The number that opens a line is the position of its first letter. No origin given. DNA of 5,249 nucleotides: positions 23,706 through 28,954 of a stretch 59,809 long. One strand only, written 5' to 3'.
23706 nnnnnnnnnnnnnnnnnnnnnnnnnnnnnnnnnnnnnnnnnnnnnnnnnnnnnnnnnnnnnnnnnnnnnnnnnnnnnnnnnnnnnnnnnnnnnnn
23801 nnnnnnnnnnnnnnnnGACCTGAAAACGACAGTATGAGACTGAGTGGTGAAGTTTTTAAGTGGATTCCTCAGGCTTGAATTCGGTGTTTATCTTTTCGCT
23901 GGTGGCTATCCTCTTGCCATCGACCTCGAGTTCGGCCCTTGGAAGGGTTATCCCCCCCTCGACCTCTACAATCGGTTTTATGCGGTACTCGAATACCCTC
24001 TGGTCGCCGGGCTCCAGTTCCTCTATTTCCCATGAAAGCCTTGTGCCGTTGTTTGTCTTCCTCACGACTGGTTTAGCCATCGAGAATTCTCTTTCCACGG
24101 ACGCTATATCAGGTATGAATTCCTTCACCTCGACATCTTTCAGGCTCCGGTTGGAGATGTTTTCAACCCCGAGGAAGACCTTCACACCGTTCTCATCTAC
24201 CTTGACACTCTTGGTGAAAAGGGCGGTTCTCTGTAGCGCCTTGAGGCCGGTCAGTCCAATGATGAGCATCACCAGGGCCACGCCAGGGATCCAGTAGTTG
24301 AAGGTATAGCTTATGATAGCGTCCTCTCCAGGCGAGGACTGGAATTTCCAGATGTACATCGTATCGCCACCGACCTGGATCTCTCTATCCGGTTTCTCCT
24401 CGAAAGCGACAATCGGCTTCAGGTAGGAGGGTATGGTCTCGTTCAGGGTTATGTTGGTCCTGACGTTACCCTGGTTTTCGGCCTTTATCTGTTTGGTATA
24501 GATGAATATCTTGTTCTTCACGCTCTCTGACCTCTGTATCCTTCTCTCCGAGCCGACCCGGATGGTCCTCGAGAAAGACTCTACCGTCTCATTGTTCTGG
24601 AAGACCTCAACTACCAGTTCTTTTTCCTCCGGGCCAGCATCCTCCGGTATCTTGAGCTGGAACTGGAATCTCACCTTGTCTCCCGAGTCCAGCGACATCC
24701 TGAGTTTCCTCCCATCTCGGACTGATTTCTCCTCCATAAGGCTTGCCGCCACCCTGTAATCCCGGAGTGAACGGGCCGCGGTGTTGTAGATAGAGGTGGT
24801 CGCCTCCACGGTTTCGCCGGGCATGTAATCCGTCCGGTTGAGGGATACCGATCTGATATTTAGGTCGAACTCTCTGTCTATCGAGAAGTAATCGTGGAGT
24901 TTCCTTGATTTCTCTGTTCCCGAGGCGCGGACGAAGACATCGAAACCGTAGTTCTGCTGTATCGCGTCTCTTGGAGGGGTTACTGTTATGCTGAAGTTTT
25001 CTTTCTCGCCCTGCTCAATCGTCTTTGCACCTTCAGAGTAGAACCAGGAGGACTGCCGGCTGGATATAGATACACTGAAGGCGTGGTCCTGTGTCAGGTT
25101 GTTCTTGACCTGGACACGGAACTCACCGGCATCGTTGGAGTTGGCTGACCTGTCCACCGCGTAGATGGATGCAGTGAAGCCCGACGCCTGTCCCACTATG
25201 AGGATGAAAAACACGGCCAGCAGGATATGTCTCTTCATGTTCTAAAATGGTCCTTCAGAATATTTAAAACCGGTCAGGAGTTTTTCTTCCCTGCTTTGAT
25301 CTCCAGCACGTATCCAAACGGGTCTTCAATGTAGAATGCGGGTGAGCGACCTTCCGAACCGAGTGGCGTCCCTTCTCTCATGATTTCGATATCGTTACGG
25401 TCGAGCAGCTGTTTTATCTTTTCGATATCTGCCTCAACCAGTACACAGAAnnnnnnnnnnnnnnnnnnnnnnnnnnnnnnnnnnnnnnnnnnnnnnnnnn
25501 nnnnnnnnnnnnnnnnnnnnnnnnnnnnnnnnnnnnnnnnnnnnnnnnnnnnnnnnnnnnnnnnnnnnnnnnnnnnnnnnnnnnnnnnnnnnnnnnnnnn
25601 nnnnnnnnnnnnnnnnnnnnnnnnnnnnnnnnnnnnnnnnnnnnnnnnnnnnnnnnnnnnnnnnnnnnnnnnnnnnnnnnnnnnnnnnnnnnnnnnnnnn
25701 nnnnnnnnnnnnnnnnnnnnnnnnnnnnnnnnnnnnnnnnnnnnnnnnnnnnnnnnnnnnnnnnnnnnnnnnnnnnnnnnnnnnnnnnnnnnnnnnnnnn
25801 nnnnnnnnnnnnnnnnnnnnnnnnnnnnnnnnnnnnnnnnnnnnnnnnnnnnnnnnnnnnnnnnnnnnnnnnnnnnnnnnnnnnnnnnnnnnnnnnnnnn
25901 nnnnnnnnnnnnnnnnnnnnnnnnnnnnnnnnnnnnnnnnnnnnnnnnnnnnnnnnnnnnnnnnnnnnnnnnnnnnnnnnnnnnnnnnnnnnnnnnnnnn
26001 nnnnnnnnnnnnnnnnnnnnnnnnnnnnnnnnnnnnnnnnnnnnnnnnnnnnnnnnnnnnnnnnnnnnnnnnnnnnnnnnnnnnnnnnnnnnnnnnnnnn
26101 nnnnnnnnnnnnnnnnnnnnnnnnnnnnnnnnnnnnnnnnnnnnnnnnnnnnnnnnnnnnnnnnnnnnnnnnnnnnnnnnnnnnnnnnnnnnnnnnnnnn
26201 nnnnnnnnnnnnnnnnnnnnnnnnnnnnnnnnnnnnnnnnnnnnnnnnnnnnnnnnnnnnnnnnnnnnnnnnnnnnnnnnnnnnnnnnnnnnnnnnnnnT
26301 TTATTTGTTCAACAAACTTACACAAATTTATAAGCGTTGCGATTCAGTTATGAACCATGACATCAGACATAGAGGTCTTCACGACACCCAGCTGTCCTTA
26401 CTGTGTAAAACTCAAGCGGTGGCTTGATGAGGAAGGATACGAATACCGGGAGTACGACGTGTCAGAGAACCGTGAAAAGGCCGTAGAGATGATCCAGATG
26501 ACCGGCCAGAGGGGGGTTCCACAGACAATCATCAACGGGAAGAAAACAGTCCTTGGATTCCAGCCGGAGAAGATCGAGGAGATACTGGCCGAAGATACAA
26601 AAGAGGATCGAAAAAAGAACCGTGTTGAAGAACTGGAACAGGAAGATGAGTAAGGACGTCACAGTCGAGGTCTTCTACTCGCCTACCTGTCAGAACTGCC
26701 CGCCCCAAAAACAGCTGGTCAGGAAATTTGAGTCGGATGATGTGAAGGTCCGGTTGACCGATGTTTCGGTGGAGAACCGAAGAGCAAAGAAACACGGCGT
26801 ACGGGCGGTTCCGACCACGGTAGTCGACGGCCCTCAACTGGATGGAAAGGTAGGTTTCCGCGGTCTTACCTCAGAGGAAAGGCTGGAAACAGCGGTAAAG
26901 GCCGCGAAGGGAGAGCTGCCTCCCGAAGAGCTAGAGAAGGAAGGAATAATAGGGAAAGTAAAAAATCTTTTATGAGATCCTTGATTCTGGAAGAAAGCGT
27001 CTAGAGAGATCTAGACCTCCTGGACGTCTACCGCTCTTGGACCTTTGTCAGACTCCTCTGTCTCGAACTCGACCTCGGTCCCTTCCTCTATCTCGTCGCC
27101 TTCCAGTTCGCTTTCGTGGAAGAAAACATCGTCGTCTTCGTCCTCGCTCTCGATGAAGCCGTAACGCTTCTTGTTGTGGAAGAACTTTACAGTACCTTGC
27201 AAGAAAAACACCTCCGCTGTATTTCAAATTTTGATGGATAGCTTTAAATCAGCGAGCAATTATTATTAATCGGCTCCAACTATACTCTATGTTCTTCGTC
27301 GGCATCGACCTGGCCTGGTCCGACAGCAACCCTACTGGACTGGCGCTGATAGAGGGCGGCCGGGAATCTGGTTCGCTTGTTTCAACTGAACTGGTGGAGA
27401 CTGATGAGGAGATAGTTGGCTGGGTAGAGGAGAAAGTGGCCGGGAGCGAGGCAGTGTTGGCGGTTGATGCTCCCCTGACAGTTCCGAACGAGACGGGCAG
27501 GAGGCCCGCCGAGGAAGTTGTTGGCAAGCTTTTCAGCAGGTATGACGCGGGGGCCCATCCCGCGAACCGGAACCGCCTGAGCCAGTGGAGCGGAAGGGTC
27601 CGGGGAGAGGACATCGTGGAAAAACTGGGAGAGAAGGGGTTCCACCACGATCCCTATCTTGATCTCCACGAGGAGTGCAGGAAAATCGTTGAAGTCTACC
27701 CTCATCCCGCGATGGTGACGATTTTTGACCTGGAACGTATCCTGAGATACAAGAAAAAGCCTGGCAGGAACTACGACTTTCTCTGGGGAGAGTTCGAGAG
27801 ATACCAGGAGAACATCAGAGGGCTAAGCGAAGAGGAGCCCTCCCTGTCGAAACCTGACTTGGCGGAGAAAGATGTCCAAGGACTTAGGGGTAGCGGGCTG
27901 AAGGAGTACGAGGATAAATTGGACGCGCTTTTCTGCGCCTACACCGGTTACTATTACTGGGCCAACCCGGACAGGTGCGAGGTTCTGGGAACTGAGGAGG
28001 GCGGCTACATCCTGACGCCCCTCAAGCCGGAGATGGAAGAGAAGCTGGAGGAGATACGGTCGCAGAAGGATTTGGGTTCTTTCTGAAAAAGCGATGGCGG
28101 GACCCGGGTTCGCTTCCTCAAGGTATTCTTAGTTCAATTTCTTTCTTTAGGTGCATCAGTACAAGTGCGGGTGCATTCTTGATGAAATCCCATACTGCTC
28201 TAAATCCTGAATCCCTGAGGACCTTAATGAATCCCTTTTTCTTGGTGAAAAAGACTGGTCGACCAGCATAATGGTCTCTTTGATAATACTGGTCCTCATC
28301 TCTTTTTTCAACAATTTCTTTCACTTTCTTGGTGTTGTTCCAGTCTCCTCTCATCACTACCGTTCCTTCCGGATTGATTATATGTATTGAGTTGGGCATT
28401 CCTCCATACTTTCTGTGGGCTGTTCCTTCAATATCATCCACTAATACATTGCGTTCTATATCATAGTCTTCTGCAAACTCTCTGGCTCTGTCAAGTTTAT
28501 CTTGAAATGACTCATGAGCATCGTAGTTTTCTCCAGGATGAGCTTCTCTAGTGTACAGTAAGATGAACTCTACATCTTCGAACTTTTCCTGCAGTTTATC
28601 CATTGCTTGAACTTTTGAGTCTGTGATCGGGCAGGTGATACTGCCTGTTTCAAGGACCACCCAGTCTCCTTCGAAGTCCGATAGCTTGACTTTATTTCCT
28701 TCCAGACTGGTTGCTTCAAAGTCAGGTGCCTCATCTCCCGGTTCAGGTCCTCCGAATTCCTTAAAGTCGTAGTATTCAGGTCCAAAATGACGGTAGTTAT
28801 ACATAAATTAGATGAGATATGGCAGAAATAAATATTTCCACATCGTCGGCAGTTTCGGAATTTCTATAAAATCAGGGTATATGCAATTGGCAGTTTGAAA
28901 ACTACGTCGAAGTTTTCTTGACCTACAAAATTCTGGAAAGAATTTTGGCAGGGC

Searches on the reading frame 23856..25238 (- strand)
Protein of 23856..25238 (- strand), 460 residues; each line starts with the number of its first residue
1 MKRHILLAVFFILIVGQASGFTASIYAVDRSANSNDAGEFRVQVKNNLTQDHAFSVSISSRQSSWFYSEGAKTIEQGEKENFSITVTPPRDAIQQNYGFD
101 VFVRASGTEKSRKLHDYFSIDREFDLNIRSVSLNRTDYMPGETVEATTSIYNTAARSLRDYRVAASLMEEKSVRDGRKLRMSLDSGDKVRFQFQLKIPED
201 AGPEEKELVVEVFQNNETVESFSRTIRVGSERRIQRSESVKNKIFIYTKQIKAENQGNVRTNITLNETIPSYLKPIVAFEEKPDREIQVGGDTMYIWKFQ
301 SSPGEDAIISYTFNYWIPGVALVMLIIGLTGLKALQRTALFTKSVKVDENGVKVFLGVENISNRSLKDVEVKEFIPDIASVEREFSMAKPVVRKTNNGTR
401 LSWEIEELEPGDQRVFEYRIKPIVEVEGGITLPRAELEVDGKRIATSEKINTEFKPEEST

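Call 56: search_protein_families(library=pfam, proteins=[window:23856-25238:-], max_evalue=0.001)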
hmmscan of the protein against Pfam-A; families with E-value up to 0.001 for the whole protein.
window:23856-25238:- (460 aa): 3 families
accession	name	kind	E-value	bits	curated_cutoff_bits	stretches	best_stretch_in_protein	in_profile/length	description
PF18000.7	Top6b_C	-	4.2e-07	30.5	28.6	0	343-426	22-98/111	Type 2 DNA topoisomerase 6 subunit B C-terminal domain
PF10633.15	NPCBM_assoc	-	9.8e-06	26.1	24.4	0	140-207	3-70/78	NPCBM-associated, NEW3 domain of alpha-galactosidase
PF11614.14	FixG_C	-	0.00011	22.7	25.6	0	40-106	35-102/119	IG-like fold at C-terminal of FixG, putative oxidoreductase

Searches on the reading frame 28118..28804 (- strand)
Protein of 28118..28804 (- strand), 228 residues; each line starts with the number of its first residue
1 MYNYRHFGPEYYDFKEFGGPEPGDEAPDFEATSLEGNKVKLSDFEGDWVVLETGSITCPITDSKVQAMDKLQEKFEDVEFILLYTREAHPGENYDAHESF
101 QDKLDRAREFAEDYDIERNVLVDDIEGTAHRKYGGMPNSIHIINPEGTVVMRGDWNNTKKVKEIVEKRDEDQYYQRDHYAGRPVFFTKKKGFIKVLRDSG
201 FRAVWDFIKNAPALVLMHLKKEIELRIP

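Call 56: search_protein_families(library=pfam, proteins=[window:28118-28804:-], max_evalue=0.001)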
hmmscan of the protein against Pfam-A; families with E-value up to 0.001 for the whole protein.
window:28118-28804:- (228 aa): 4 families
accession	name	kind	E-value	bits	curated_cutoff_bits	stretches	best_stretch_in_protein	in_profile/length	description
PF00578.27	AhpC-TSA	-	1.1e-13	51.7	26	1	22-150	1-122/124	AhpC/TSA family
PF00837.23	T4_deiodinase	-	2.7e-13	50.2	27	1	21-155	74-222/237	Iodothyronine deiodinase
PF08534.16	Redoxin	-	7.5e-07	29.5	26.6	1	22-117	2-105/148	Redoxin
PF00255.25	GSHPx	-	4.1e-05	23.5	27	1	28-103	3-73/108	Glutathione peroxidase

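Call 63: search_protein_families(library=ncbifam, proteins=[window:28118-28804:-], max_evalue=0.00001)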
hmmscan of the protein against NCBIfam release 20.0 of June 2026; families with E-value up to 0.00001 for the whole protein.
window:28118-28804:- (228 aa): 2 families
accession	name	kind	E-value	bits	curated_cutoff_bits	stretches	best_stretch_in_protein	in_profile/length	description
NF038285.1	deiodinase_rel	hypoth_equivalog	7.7e-20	71.6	250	1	18-152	174-323/347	deiodinase family protein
NF002854.0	PRK03147.1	subfamily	2.4e-07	30.8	170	1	22-151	38-154/176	thiol-disulfide oxidoreductase ResA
